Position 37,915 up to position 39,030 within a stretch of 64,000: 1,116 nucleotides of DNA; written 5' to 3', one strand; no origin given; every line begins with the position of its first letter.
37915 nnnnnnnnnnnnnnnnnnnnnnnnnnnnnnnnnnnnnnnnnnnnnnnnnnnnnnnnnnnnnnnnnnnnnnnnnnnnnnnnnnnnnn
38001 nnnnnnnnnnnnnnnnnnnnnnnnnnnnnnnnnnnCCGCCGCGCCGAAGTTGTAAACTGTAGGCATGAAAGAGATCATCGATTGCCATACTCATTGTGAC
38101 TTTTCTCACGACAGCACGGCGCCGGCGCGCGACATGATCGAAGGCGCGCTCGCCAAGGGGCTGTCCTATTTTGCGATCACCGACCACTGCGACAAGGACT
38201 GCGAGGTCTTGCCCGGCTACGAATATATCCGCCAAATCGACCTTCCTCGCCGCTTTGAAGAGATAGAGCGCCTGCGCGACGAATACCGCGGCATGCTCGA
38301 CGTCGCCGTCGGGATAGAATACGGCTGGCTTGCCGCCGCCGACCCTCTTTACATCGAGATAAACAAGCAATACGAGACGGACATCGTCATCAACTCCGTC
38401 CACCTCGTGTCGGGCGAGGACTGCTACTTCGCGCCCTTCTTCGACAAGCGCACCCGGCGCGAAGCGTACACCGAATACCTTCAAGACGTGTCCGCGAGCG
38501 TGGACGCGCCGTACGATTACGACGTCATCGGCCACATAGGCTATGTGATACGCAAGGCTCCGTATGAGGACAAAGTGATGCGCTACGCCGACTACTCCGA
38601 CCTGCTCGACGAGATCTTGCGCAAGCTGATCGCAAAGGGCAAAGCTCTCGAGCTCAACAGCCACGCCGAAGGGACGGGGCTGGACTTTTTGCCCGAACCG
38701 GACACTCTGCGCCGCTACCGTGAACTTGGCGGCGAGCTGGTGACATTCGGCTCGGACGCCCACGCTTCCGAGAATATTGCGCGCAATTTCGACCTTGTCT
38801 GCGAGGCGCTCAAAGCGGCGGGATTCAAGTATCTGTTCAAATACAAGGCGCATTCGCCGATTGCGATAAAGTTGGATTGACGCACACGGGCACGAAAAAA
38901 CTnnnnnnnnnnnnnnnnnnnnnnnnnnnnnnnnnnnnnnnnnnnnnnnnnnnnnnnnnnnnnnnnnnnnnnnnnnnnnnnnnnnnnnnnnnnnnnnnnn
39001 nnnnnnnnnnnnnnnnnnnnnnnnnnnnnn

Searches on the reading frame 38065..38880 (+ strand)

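Call 32: search_protein_families(library=pfam, proteins=[window:38065-38880:+], max_evalue=0.00001)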
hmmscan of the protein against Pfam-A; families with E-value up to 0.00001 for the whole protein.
window:38065-38880:+ (271 aa): 1 family
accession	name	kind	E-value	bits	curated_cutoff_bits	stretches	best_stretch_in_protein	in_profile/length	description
PF02811.25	PHP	-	3.5e-25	89.7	26.4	1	6-200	1-164/164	PHP domain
